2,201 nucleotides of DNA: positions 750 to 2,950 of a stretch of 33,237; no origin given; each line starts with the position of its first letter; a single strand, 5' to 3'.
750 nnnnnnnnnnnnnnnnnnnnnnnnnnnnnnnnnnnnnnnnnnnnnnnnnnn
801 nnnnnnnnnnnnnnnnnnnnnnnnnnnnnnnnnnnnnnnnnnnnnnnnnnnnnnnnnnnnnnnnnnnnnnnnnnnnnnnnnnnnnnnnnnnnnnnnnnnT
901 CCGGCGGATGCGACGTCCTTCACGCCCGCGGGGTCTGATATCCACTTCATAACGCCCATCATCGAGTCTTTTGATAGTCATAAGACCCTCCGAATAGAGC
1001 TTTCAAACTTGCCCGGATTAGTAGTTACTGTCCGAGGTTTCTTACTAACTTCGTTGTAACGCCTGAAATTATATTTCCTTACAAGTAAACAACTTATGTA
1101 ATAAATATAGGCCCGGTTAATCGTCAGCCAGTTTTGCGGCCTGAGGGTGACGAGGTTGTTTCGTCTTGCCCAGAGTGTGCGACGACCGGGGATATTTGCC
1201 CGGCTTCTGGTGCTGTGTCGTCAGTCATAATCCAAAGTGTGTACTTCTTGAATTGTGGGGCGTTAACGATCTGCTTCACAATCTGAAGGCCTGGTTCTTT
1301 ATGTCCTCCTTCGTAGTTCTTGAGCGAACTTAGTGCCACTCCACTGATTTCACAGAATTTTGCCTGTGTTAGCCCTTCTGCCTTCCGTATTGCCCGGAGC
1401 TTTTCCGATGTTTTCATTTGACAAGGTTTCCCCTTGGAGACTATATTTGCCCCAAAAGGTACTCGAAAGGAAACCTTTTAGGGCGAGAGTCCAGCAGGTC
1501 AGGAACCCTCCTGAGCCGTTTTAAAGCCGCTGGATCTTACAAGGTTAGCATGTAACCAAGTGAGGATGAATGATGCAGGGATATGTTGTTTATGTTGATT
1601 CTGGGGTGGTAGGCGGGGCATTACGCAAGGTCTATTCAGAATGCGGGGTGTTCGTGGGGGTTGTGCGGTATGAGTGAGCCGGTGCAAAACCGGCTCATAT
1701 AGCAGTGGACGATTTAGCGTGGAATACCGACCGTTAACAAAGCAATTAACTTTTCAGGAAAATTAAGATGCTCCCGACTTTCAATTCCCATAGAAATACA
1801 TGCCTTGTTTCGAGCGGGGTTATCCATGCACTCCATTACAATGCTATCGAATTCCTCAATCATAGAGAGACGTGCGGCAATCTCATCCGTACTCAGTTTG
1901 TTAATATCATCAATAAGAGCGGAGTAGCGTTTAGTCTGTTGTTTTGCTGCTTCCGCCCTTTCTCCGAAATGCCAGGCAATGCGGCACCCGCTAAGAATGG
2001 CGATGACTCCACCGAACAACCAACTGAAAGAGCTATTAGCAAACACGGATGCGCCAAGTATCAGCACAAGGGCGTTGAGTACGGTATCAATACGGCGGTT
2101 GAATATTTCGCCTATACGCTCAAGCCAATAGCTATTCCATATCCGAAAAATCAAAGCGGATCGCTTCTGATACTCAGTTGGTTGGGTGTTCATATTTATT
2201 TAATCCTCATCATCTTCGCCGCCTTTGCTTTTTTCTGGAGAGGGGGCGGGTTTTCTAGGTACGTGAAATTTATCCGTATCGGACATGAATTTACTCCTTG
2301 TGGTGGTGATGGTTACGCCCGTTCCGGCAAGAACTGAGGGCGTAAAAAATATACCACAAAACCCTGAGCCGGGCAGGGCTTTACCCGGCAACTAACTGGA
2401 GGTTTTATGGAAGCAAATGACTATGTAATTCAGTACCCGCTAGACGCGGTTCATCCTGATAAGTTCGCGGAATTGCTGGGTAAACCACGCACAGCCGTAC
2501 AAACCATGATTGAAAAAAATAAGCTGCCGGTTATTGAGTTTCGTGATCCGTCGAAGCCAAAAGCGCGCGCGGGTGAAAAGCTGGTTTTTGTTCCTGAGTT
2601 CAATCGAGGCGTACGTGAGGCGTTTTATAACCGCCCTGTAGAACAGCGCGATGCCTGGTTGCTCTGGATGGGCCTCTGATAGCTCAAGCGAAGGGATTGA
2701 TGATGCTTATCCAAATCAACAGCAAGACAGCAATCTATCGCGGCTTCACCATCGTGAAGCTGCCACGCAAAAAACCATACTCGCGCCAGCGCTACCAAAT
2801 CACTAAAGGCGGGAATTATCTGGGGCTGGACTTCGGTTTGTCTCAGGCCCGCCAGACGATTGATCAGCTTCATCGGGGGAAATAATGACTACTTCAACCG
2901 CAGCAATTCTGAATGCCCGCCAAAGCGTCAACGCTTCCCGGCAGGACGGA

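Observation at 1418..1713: Atypical immunity switch: strong rightward promoter and 9-bp inverted repeat at the C start, about 1 kb from cox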

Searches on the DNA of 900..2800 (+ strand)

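Call 5: search_rna_families(source=window, start=900, end=2800, threshold=evalue, max_evalue=10, show_alignments=3)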
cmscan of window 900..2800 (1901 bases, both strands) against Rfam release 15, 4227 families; matches with E-value up to 10: 3.
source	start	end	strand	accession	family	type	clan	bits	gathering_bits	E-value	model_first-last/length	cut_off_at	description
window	1859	1918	-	RF02305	TtnuCD31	Gene; snRNA; snoRNA; CD-box;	-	18.6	75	6.1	1-67/67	no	Tetrahymena snoRNA TtnuCD31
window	1618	1727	+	RF02681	Twister-sister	Gene; ribozyme;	-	17.2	34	2.3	1-81/81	no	Twister_sister_ribozyme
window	2692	2779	+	RF01427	snoR127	Gene; snRNA; snoRNA; CD-box;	-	16.3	37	7.5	1-139/139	no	small nucleolar RNA snoR127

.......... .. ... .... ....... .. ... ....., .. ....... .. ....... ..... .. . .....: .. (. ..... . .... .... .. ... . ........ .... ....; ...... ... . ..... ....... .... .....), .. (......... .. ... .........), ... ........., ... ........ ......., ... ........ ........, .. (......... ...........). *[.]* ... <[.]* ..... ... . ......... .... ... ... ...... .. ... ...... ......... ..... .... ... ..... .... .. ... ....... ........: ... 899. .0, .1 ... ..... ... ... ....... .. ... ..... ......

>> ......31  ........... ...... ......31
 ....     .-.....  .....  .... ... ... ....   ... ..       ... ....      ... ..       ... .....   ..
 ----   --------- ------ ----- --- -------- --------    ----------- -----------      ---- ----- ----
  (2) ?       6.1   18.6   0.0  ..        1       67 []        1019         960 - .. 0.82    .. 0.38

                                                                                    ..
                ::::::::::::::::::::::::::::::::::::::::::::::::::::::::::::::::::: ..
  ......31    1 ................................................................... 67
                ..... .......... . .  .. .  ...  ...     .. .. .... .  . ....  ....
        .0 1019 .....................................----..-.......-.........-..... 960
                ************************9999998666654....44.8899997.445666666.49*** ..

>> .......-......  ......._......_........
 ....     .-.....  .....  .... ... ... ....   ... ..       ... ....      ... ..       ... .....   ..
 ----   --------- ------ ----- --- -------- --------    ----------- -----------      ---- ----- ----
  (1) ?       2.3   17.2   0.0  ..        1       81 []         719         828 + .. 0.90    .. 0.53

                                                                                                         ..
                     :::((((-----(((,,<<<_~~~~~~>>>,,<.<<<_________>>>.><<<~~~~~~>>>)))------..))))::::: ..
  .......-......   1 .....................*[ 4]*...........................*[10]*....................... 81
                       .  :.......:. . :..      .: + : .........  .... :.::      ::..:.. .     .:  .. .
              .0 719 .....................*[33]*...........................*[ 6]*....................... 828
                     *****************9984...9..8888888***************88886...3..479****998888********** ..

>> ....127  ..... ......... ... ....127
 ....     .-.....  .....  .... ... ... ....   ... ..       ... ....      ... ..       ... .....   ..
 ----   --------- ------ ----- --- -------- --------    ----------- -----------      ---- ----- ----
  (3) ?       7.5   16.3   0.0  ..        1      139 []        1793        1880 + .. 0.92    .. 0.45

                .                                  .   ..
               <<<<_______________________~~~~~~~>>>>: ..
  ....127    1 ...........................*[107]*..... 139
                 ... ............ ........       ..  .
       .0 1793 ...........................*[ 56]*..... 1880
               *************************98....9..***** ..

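Call 6: search_dna_similar(query=window:1000-2800:+, collection=phages, mode=distant, max_rows=30)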
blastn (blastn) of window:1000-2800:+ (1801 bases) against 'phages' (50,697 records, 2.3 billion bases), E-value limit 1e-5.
Records with a match: 115; places in all: 118; records where one place covers at least 80% of the query: 0.
Best place of each record, by identity: 80-90% 5; 60-80% 110.
By first word of the organism name: Escherichia 26; Klebsiella 26; Yersinia 22; Peduovirus 19; Salmonella 13; Bacteriophage 4; Enterobacter 3; Enterobacteria 2.
By host as written in the record: - 24; Klebsiella pneumoniae 22; Yersinia pestis EV76-CN 12; Escherichia coli 10; Yersinia pestis 5; Escherichia coli DSM 12242 5; Salmonella sp. 4; Escherichia coli DE048 4; and 17 more.
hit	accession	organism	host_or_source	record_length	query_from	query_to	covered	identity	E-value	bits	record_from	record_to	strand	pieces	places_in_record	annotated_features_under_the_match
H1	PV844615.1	Enterobacter phage ENT4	Enterobacter cloacae complex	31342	157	1680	38%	75.4%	2e-81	457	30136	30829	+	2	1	record has no annotation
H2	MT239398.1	Yersinia phage P37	Yersinia pestis EV76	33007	165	1681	37%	71.9%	2e-44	347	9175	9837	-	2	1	repressor protein C family protein | regulatory cox family protein | hypothetical protein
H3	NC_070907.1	Yersinia phage P37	Yersinia pestis EV76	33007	165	1681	37%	71.9%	2e-44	347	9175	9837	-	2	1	transcriptional regulator (x2) | tail fiber protein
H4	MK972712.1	Salmonella phage SI7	Salmonella sp.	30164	157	1673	36%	71.5%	7e-44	324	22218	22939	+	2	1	Cox protein | XRE family transcriptional regulator | hypothetical protein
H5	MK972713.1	Salmonella phage SW5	Salmonella sp.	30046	157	1673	36%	71.5%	7e-44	324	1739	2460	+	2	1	Cox protein | XRE family transcriptional regulator | hypothetical protein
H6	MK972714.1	Salmonella phage SW3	Salmonella sp.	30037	157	1673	36%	71.5%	7e-44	324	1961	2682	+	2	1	Cox protein | XRE family transcriptional regulator | hypothetical protein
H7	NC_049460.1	Salmonella phage SI7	Salmonella sp.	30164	157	1673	36%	71.5%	7e-44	324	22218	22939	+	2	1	Cox-like excisionase and repressor | transcriptional regulator | cell division inhibitor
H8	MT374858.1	Yersinia phage vB_YpM_50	Yersinia pestis EV76-CN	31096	165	1681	30%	70.8%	7e-38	238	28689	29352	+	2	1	hypothetical protein (x2)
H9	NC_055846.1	Yersinia phage vB_YpM_50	Yersinia pestis EV76-CN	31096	165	1681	30%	70.8%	7e-38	238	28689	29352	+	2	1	Cox-like excisionase and repressor | transcriptional regulator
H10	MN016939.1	Bacteriophage R18C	rabbit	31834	165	1681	30%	70.6%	3e-36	233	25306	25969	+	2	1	Cox | C protein | hypothetical protein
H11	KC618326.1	Escherichia phage P2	Escherichia coli O157:H43 str. T22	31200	165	1681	30%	70.6%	3e-36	233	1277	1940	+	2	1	Cox | C protein | hypothetical protein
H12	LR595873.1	Peduovirus P24B2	-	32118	165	1681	30%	70.6%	3e-36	233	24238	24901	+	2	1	Cox | C protein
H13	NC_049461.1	Bacteriophage R18C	rabbit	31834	165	1681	30%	70.6%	3e-36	233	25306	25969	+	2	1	Cox-like excisionase and repressor | transcriptional regulator | hypothetical protein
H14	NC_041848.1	Escherichia phage P2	Escherichia coli O157:H43 str. T22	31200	165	1681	30%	70.6%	3e-36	233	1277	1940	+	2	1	Cox-like excisionase and repressor | transcriptional regulator | hypothetical protein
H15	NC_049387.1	Peduovirus P24B2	-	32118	165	1681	30%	70.6%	3e-36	233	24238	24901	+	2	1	Cox-like excisionase and repressor | transcriptional regulator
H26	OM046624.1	Yersinia phage vB_YenM_42.18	Yersinia enterocolitica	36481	843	1194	20%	69.8%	3e-30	140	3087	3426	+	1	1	hypothetical protein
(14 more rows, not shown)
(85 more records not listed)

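Call 7: search_dna_similar(query=window:1000-2800:+, collection=ecoli_genomes, mode=near, max_rows=30)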
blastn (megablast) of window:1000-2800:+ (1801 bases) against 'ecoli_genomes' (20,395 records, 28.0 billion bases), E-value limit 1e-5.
Records with a match: 6; places in all: 6; records where one place covers at least 80% of the query: 0.
Genomes with a match: 6 of 5426; with a place that covers at least 80% of the query: 0. Places per genome that has any: lowest 1, median 1, highest 1. On chromosomes: 6 places; on plasmids: 0.
Best place of each record, by identity: 90-95% 1; 80-90% 1; 60-80% 4.
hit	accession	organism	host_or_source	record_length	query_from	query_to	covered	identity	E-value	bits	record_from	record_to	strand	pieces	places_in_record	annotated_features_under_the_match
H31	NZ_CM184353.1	Escherichia coli strain ES1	Aquarana catesbeiana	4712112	1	1801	54%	84.5%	4e-144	952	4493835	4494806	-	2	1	helix-turn-helix domain-containing protein | Cox family DNA-binding protein | DUF4761 domain-containing protein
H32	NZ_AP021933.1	Escherichia coli strain WP2-W18-ESBL-08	-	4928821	115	551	24%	78.8%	3e-75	292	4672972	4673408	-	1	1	helix-turn-helix domain-containing protein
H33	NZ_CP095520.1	Escherichia coli strain GN04171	Homo sapiens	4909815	115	551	24%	78.6%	2e-73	287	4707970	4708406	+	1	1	helix-turn-helix domain-containing protein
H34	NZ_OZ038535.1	Escherichia coli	-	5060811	115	551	24%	78.6%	2e-73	287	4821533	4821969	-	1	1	helix-turn-helix domain-containing protein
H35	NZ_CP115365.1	Escherichia coli strain CUVET19-1426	dog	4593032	1314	1676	20%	73.8%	5e-29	139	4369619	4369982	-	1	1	Cox family DNA-binding protein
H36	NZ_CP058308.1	Escherichia coli strain AMSCJX04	Giant Panda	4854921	1703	1801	5%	90.9%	2e-27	134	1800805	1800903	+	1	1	hypothetical protein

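Call 8: get_annotated_region(hit=H31, flank=1500)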
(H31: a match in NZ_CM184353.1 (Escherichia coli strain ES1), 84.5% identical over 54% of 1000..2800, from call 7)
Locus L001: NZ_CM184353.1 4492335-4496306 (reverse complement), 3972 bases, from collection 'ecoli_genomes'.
description: Escherichia coli strain ES1 chromosome, whole genome shotgun sequence
organism: Escherichia coli strain ES1 (NCBI taxid 562)
replicon: chromosome; assembly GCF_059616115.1
host: Aquarana catesbeiana; source: frog farm sediment; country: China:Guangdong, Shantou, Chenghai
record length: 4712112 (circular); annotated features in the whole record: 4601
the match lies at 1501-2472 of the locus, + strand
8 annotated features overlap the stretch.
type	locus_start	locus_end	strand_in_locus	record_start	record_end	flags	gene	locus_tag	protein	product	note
CDS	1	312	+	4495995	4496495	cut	cpxP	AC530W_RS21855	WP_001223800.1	cell-envelope stress modulator CpxP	-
CDS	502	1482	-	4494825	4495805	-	-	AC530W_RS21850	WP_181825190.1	phage integrase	-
CDS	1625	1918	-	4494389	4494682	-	-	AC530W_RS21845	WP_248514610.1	helix-turn-helix domain-containing protein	-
CDS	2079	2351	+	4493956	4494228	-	-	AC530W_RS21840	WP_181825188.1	Cox family DNA-binding protein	-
CDS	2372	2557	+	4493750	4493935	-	-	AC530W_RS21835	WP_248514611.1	DUF4761 domain-containing protein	-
CDS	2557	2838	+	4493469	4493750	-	-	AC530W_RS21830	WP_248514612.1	hypothetical protein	-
CDS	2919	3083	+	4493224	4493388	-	-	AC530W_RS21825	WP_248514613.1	hypothetical protein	-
CDS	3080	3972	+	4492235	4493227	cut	-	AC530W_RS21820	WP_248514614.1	DNA adenine methylase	-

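Call 9: get_annotated_region(hit=H32, flank=2500)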
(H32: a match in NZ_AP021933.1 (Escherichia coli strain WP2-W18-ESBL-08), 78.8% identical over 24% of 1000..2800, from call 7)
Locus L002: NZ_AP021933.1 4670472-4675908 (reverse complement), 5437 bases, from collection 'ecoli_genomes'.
description: Escherichia coli strain WP2-W18-ESBL-08 chromosome, complete genome
organism: Escherichia coli strain WP2-W18-ESBL-08 (NCBI taxid 562)
replicon: chromosome; assembly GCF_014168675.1
host: -; source: -; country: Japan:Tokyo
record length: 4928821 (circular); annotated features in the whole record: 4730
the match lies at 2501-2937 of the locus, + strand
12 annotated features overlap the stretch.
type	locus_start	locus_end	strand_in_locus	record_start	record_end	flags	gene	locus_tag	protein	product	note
CDS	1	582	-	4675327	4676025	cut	cpxR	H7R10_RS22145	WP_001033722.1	envelope stress response regulator transcription factor CpxR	-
CDS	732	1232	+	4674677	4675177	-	cpxP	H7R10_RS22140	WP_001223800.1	cell-envelope stress modulator CpxP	-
CDS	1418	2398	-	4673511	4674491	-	-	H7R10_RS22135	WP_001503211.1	phage integrase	-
CDS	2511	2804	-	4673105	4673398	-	-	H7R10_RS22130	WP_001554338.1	helix-turn-helix domain-containing protein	-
CDS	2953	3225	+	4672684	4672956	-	-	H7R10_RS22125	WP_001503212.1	Cox family DNA-binding protein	-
CDS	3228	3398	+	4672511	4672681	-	-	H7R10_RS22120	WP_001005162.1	hypothetical protein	-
CDS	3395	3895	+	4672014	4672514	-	-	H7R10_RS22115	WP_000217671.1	hypothetical protein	-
CDS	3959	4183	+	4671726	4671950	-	-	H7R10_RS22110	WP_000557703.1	DUF2732 family protein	-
CDS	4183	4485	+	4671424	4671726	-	-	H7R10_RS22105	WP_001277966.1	DUF5405 family protein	-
CDS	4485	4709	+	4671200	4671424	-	-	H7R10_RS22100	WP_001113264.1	TraR/DksA C4-type zinc finger protein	-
CDS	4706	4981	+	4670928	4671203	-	-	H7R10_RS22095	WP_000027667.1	DUF5405 family protein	-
CDS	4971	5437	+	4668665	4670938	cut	-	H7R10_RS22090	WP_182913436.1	replication endonuclease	-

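Call 10: get_annotated_region(hit=H1, flank=1500)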
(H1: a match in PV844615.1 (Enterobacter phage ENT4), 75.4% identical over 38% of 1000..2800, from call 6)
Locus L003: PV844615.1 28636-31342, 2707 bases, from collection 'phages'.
description: UNVERIFIED: Enterobacter phage ENT4, complete genome.
organism: Enterobacter phage ENT4 (NCBI taxid 3446689)
taxonomy: Viruses
host: Enterobacter cloacae complex; source: cow urine; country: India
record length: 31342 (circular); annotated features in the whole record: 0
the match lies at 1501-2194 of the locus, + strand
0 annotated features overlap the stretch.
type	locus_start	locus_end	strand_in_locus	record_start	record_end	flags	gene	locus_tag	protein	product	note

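Call 16: get_annotated_region(hit=H26, flank=2500)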
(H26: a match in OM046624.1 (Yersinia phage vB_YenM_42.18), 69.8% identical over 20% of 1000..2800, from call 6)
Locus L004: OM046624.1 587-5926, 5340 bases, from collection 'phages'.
description: Yersinia phage vB_YenM_42.18, complete genome.
organism: Yersinia phage vB_YenM_42.18 (NCBI taxid 2918926)
taxonomy: Viruses; Duplodnaviria; Heunggongvirae; Uroviricota; Caudoviricetes; Peduoviridae; Firavirus; Firavirus YenM4218
host: Yersinia enterocolitica; source: -; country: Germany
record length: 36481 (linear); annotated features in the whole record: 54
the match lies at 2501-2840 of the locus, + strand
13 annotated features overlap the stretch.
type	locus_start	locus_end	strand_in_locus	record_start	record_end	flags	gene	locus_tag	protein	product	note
CDS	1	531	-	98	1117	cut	-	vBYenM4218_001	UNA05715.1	integrase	-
CDS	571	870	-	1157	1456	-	-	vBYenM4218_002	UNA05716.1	immunity repressor protein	immunity repressor protein GpC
CDS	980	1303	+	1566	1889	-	-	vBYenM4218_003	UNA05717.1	hypothetical protein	-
CDS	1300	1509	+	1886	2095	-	-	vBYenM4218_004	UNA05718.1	capsid scaffolding protein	gpO family capsid scaffolding protein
CDS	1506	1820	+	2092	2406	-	-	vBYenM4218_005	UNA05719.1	hypothetical protein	-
CDS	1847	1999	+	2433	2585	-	-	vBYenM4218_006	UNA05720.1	hypothetical protein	-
CDS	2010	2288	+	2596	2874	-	-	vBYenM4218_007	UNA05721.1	hypothetical protein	-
CDS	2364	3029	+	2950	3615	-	-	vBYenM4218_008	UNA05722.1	hypothetical protein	-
CDS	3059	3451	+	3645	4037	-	-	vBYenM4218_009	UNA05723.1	replication protein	replication protein GpB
CDS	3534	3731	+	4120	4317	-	-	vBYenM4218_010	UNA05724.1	transcriptional regulator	-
CDS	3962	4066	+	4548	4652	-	-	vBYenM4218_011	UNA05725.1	hypothetical protein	-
CDS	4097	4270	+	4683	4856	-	-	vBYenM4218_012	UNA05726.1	hypothetical protein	-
CDS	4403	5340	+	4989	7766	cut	-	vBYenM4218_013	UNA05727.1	replication protein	replication protein GpA, endonuclease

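Call 82: search_dna_similar(query=window:2287-2420:+, collection=ecoli_genomes, mode=distant, max_rows=40, rows=spread, max_evalue=0.001)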
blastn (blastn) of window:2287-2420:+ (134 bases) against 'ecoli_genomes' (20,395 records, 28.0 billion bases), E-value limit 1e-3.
Records with a match: 6; places in all: 7; records where one place covers at least 80% of the query: 0.
Genomes with a match: 6 of 5426; with a place that covers at least 80% of the query: 0. Places per genome that has any: lowest 1, median 1, highest 2. On chromosomes: 7 places; on plasmids: 0.
Best place of each record, by identity: 80-90% 1; 60-80% 5.
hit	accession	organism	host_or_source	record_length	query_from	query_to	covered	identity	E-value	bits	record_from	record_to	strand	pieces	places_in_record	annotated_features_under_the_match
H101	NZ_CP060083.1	Escherichia coli strain G1/2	Homo sapiens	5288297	6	104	74%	77.4%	8e-10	73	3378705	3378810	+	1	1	none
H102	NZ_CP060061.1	Escherichia coli strain G6/7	Homo sapiens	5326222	6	104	74%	77.4%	8e-10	73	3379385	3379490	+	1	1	none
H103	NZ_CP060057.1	Escherichia coli strain G8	Homo sapiens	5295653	6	104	74%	77.4%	8e-10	73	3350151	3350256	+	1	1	none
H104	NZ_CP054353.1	Escherichia coli strain SCU-172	Homo sapiens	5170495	6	104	74%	77.4%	8e-10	73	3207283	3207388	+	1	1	none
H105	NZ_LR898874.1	Escherichia coli strain MSB1_4I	Homo sapiens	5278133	6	104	74%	77.4%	8e-10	73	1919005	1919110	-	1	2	none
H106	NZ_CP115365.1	Escherichia coli strain CUVET19-1426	dog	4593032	34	126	69%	81.7%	1e-14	89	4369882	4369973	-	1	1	Cox family DNA-binding protein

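Call 83: get_annotated_region(hit=H106, flank=2500)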
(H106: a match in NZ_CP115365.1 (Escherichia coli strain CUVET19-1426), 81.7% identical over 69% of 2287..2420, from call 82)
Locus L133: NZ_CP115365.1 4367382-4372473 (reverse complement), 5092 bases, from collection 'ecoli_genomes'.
description: Escherichia coli strain CUVET19-1426 chromosome, complete genome
organism: Escherichia coli strain CUVET19-1426 (NCBI taxid 562)
replicon: chromosome; assembly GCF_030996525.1
host: dog; source: Prostatic abscess; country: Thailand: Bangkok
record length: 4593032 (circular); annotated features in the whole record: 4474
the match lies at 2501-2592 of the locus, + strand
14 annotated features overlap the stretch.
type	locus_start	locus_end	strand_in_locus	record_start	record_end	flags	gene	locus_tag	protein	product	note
CDS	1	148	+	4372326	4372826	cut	cpxP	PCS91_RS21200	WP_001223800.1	cell-envelope stress modulator CpxP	-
CDS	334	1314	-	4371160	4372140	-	-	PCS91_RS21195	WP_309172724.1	phage integrase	-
CDS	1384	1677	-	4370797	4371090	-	-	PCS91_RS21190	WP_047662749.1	helix-turn-helix transcriptional regulator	-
CDS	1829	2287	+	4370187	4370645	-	-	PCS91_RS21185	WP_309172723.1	hypothetical protein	-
CDS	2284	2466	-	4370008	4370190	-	-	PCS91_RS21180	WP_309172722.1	hypothetical protein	-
CDS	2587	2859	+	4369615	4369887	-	-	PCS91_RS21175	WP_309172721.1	Cox family DNA-binding protein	-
CDS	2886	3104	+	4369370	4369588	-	-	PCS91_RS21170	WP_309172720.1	DUF4761 family protein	-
CDS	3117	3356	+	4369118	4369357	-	-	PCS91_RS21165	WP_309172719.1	DUF4754 family protein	-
CDS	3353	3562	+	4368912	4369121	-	-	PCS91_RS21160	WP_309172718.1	hypothetical protein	-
CDS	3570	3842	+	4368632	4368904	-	-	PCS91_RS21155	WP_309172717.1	hypothetical protein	-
CDS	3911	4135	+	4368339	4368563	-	-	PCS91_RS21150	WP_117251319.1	hypothetical protein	-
CDS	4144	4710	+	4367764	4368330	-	-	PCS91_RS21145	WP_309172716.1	3'-5' exonuclease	-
CDS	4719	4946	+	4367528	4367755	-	-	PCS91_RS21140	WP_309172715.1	ParE family toxin-like protein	-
CDS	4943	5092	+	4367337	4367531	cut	-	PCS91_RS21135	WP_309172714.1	hypothetical protein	-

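Call 84: get_annotated_region(hit=H101, flank=3000)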
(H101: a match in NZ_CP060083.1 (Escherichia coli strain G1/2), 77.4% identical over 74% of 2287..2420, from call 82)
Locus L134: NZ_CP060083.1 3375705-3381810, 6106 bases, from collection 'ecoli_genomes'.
description: Escherichia coli strain G1/2 chromosome, complete genome
organism: Escherichia coli strain G1/2 (NCBI taxid 562)
replicon: chromosome; assembly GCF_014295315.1
host: Homo sapiens; source: feces from healthy individual; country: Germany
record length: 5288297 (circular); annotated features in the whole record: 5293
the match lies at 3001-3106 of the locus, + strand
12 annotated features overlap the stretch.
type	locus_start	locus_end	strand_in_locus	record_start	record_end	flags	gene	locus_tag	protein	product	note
CDS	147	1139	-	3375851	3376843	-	-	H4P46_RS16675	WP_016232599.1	phage integrase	-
CDS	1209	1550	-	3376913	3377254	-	-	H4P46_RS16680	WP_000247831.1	helix-turn-helix domain-containing protein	-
CDS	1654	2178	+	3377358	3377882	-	-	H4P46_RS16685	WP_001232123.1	hypothetical protein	-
CDS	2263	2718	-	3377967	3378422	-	-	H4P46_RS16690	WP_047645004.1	hypothetical protein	-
CDS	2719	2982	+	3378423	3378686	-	-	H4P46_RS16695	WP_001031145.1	hypothetical protein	-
CDS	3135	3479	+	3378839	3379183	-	-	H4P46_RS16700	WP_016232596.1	DUF4761 family protein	-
CDS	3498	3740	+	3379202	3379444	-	-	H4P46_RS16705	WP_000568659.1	DUF4754 family protein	-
CDS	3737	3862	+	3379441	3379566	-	-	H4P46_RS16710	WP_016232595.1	hypothetical protein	-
CDS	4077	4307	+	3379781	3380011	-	-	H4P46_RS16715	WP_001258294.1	hypothetical protein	-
CDS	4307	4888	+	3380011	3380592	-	-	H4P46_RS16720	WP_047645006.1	3'-5' exonuclease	-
CDS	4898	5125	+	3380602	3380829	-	-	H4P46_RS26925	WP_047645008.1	ParE family toxin-like protein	-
CDS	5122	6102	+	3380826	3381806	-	-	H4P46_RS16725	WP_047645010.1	DNA adenine methylase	-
